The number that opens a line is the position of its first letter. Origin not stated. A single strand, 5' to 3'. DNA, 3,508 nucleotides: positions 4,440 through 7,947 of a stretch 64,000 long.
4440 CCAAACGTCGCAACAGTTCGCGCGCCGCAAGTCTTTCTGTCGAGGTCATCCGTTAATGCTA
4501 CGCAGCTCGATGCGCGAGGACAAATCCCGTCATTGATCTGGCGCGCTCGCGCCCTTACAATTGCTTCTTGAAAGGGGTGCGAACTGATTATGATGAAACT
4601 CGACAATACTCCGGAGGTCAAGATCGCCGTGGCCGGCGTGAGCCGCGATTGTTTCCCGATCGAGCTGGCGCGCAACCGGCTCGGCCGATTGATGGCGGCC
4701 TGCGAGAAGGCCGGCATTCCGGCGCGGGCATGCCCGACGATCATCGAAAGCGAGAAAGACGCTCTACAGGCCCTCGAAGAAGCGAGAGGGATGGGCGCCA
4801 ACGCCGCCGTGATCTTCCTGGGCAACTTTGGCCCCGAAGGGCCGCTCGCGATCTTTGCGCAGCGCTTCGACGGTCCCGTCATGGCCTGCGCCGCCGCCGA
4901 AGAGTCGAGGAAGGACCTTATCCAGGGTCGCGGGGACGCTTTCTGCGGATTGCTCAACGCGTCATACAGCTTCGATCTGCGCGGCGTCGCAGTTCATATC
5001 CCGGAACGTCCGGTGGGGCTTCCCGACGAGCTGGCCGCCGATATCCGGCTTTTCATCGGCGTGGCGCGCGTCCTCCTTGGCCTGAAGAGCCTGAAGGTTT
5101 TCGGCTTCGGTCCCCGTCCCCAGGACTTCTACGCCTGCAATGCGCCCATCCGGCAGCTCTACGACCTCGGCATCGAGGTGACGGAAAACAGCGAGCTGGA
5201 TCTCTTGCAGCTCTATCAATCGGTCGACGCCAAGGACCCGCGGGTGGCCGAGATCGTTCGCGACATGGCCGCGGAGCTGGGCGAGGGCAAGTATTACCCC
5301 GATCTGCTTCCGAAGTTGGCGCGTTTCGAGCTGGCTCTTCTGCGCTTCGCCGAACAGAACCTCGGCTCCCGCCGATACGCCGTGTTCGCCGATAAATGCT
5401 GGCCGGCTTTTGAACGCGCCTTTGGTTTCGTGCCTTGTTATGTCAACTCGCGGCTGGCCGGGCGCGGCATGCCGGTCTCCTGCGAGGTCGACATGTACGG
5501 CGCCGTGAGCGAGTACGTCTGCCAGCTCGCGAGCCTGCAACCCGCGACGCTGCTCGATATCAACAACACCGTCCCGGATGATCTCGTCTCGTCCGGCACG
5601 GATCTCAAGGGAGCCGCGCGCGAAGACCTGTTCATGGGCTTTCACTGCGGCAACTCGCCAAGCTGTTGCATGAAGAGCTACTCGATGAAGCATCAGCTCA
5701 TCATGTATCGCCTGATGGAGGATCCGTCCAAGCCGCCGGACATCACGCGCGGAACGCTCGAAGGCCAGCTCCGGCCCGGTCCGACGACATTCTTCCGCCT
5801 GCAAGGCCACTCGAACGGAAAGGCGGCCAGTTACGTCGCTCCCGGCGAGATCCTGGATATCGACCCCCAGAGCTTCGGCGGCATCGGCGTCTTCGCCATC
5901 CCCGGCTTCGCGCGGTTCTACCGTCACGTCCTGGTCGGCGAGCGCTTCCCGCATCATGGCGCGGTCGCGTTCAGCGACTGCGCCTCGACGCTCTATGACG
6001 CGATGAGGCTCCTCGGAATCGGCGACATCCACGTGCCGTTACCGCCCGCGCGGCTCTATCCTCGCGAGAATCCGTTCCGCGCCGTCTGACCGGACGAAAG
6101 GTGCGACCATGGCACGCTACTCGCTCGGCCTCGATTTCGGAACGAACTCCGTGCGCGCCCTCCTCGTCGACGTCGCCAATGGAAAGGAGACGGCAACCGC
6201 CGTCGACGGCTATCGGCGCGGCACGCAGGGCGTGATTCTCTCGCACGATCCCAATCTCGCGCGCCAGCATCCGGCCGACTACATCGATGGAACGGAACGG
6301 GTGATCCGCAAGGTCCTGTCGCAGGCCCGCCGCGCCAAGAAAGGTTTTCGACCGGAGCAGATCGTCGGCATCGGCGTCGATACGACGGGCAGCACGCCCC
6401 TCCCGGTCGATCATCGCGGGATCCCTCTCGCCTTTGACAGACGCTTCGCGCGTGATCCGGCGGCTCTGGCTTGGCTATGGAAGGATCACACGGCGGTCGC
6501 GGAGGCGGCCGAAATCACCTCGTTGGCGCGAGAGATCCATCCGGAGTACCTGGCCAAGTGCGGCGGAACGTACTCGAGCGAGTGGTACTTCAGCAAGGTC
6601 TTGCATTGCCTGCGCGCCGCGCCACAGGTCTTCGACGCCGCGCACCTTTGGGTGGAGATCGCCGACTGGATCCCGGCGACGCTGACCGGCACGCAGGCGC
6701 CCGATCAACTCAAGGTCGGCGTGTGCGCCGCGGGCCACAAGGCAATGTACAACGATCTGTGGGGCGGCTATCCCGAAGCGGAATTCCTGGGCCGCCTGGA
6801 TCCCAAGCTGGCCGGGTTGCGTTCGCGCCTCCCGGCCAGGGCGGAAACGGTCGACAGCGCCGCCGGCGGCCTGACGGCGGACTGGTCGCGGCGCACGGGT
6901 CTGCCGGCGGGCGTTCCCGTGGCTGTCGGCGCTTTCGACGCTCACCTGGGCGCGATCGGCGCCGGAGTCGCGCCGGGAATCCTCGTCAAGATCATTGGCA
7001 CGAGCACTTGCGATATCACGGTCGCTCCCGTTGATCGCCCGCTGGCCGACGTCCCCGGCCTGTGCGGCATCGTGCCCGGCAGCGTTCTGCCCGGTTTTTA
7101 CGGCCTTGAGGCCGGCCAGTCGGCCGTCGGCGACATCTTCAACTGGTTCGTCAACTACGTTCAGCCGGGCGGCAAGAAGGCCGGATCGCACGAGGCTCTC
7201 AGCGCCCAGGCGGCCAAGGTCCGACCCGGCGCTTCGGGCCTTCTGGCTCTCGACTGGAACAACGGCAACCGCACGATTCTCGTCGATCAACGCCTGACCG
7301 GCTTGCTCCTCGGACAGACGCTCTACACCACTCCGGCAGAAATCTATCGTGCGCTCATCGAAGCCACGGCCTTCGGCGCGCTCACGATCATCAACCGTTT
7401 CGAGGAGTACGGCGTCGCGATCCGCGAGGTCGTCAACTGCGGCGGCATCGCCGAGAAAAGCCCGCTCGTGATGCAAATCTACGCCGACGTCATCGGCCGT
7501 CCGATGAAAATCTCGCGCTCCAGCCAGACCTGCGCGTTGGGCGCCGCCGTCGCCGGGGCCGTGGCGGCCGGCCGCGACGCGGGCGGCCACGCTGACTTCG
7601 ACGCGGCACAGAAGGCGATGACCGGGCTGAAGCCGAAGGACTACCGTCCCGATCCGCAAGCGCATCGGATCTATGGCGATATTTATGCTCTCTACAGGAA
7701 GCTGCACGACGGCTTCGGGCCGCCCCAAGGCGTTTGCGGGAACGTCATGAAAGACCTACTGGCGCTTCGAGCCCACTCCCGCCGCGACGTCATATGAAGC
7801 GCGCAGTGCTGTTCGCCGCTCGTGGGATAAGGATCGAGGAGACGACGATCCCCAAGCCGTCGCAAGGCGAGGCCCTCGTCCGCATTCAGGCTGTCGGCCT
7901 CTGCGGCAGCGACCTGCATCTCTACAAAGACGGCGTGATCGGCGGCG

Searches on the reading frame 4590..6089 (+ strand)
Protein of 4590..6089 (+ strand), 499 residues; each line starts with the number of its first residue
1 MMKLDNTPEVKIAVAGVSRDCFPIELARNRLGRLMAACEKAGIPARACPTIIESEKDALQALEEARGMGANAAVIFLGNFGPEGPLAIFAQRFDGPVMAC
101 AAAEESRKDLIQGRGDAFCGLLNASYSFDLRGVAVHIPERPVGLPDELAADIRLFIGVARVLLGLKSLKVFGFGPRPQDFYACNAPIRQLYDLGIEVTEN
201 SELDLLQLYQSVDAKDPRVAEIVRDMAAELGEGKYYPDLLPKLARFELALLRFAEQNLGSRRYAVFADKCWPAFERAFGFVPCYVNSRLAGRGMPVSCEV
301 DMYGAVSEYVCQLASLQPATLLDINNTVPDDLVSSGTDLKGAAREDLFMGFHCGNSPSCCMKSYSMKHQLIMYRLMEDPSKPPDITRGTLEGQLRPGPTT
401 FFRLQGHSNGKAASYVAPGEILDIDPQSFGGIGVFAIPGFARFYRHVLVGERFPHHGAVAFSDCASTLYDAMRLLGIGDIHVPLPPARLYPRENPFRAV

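Call 68: search_protein_families(library=pfam, proteins=[window:4590-6089:+], max_evalue=0.00001)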
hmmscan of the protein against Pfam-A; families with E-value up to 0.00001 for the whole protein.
window:4590-6089:+ (499 aa): 1 family
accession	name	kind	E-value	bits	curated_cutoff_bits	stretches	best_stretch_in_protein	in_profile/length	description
PF02952.23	Fucose_iso_C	-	5.7e-20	71.9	29.3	1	351-478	2-138/143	L-fucose isomerase, C-terminal domain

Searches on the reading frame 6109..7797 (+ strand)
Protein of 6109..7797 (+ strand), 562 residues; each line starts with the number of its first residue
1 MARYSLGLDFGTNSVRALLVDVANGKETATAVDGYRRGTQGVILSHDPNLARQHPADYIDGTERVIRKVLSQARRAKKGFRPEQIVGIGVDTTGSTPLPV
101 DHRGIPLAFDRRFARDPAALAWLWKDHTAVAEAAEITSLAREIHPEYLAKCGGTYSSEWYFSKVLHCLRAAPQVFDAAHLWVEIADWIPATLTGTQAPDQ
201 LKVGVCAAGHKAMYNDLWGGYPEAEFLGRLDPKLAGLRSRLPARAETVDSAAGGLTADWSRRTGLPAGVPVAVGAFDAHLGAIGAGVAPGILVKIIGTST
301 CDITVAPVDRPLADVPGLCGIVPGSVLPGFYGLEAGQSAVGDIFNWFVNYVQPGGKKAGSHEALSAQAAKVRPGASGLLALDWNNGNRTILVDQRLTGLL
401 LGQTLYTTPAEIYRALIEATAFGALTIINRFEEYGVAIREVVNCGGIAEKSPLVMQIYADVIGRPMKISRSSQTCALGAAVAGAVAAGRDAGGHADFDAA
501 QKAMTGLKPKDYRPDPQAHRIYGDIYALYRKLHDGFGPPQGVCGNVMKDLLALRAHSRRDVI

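Call 68: search_protein_families(library=pfam, proteins=[window:6109-7797:+], max_evalue=0.00001)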
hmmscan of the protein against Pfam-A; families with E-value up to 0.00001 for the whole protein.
window:6109-7797:+ (562 aa): 2 families
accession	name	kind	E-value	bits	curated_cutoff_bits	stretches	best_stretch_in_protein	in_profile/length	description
PF02782.22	FGGY_C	-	2.2e-39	135.8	27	1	294-487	3-198/198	FGGY family of carbohydrate kinases, C-terminal domain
PF00370.27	FGGY_N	-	3.8e-18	66.4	28.8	1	4-284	1-245/245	FGGY family of carbohydrate kinases, N-terminal domain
